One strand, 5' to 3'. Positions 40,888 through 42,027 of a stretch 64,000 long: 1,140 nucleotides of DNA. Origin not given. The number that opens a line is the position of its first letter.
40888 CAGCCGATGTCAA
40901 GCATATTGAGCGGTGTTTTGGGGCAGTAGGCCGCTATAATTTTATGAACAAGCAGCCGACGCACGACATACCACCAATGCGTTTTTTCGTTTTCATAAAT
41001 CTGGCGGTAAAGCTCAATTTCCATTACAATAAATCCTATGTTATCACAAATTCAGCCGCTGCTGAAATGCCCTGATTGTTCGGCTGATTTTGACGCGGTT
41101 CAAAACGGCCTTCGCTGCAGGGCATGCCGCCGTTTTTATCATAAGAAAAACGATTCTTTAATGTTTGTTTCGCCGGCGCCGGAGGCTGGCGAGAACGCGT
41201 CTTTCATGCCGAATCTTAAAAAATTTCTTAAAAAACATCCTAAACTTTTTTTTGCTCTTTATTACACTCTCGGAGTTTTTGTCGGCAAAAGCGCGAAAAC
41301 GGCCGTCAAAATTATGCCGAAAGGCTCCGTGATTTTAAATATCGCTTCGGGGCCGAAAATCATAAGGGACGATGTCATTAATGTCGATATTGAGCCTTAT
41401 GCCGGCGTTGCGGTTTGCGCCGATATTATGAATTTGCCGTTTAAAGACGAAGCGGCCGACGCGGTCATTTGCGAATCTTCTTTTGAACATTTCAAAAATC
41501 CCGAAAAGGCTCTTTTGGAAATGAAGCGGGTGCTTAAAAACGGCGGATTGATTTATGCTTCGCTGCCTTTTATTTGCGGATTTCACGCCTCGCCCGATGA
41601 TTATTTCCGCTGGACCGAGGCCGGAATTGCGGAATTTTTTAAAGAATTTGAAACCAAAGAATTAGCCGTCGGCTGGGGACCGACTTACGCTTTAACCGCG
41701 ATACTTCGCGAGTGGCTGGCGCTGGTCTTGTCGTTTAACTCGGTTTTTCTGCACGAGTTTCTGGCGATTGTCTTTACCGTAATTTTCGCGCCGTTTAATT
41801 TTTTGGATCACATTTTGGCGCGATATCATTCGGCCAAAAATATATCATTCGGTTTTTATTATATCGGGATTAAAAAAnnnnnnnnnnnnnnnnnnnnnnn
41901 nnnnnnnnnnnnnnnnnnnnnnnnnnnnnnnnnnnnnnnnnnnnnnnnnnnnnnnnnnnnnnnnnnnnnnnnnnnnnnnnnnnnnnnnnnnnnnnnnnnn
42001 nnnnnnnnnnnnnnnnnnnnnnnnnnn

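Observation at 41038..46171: Tandemly duplicated [SAM methyltransferase + novel polytopic membrane protein] unit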

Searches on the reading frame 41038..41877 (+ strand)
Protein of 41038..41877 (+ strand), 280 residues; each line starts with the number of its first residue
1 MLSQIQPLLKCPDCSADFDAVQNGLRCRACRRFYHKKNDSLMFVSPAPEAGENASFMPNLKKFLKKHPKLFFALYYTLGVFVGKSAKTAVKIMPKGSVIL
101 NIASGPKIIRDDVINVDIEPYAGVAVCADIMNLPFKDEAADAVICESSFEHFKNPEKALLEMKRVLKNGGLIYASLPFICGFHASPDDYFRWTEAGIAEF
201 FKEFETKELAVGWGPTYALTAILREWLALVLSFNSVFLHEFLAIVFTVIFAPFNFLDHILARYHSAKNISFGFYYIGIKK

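Call 5: search_protein_families(library=pfam, proteins=[window:41038-41877:+], max_evalue=0.1)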
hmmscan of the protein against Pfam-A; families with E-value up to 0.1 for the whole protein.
window:41038-41877:+ (280 aa): 8 families
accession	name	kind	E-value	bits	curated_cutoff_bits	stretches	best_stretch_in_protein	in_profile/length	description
PF08241.18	Methyltransf_11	-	5.8e-15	56.1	21.2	1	125-173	46-94/95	Methyltransferase domain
PF13649.12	Methyltransf_25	-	1.1e-08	36.1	27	1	125-170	50-97/97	Methyltransferase domain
PF13847.12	Methyltransf_31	-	3.8e-07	30.3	27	1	128-175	61-110/145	Methyltransferase domain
PF05148.21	Methyltransf_8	-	8.2e-06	26.3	27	1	111-173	94-155/219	Hypothetical methyltransferase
PF13489.12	Methyltransf_23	-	1.9e-05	24.9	27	1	113-177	47-119/164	Methyltransferase domain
PF01209.24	Ubie_methyltran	-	6.3e-05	22.9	20.1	1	126-173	103-150/233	ubiE/COQ5 methyltransferase family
PF08242.18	Methyltransf_12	-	7.9e-05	23.8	30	1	135-172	60-98/98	Methyltransferase domain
PF00130.28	C1_1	-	0.053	13.8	26.5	0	10-37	13-41/53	Phorbol esters/diacylglycerol binding domain (C1 domain)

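Call 7: search_protein_families(library=ncbifam, proteins=[window:41038-41877:+], max_evalue=0.1)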
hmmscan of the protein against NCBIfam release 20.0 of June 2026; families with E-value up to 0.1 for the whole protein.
window:41038-41877:+ (280 aa): 21 families
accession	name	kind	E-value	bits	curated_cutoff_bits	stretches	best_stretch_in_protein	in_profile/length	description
NF045667.1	MTase_DVU1556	equivalog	2e-09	37.2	155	1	125-174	70-119/213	DVU_1556 family methyltransferase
NF001241.0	PRK00216.1-2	equivalog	3e-06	27.1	327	1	125-172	98-145/231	demethylmenaquinone methyltransferase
NF047649.1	MTase_UXPK_star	exception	5.3e-06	25.7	460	1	89-172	95-179/283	methyltransferase/UXPK-star double selenoprotein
TIGR02072.1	BioC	equivalog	1.3e-05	25.1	184.95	1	125-175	83-133/244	malonyl-ACP O-methyltransferase BioC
TIGR01934.1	MenG_MenH_UbiE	subfamily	2e-05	24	158.35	1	126-173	93-140/223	ubiquinone/menaquinone biosynthesis methyltransferase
NF045823.1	PthPhpthDimycoMt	equivalog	6.9e-05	22.1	300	1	126-175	118-168/256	phthiotriol/phenolphthiotriol dimycocerosates methyltransferase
NF001243.0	PRK00216.1-4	equivalog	9.8e-05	21.8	235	1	127-193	104-173/237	demethylmenaquinone methyltransferase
NF001240.0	PRK00216.1-1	equivalog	0.00013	21.2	378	1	92-172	85-166/251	bifunctional demethylmenaquinone methyltransferase/2-methoxy-6-polyprenyl-1,4-benzoquinol methylase UbiE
NF041537.1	ArsM_AhpD_UU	exception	0.00016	20.6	510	1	131-172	137-178/345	arsenite methyltransferase/AhpD domain selenoprotein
NF045825.1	FAmtase_mtf2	equivalog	0.00035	19.9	400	1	126-174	110-159/248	fatty-acid O-methyltransferase Mtf2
NF001244.0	PRK00216.1-5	equivalog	0.00099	18.5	216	1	128-172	107-151/236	bifunctional demethylmenaquinone methyltransferase/2-methoxy-6-polyprenyl-1,4-benzoquinol methylase UbiE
NF041675.1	sarc_dimgly_tmase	equivalog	0.0014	18.6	550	1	127-172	122-167/278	sarcosine/dimethylglycine N-methyltransferase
NF038099.1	AsSugarArsM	exception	0.0015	17.8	400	1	128-177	123-174/321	arsenosugar biosynthesis arsenite methyltransferase ArsM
TIGR02752.1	MenG_heptapren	equivalog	0.0023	17.5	419.85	1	128-193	103-171/231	demethylmenaquinone methyltransferase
NF052510.1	methyltran_MpqE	exception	0.0027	17.1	335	1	127-172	104-149/234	methyl-plastoquinone biosynthesis methyltransferase MpqE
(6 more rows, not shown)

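Call 60: search_solved_structures(query=window:41038-41877:+, max_evalue=0.01)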
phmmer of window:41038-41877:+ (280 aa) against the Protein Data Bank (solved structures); distinct sequences matched with E-value up to 0.01: 15.
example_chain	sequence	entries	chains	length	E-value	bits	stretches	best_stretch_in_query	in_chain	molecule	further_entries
3mgg_A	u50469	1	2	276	2.4e-05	26.7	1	126-174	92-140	Methyltransferase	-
6uak_A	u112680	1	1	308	3.2e-05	26.3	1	126-178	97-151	SAM dependent methyltransferase LahSB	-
3bus_A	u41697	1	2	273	0.00015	24.2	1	127-173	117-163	Methyltransferase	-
4pne_A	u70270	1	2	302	0.00034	23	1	127-173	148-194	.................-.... protein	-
8zc8_A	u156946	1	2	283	0.00043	22.6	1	127-173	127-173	MitM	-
21zq_A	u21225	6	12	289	0.00045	22.6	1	127-173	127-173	MitM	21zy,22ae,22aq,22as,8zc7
3l8d_A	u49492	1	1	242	0.00051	22.4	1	127-176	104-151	Methyltransferase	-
6f5z_A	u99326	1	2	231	0.0014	21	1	126-179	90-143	24-sterol C-methyltransferase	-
3cc8_A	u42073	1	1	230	0.0023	20.3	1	128-182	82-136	Putative methyltransferase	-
3ege_A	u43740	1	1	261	0.0027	20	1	111-189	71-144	Putative methyltransferase from antibiotic biosynthesis pathway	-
1vl5_A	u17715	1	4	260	0.0028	20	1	127-172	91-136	unknown conserved protein BH2331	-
1vlm_A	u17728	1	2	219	0.0029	19.9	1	123-175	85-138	SAM-dependent methyltransferase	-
2p8j_A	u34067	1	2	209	0.0031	19.8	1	128-178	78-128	S-adenosylmethionine-dependent methyltransferase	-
6uv6_A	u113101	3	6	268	0.0032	19.8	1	128-173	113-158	D-glucose O-methyltransferase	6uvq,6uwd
1xxl_A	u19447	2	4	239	0.0054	19.1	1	132-171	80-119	YcgJ protein | ycgJ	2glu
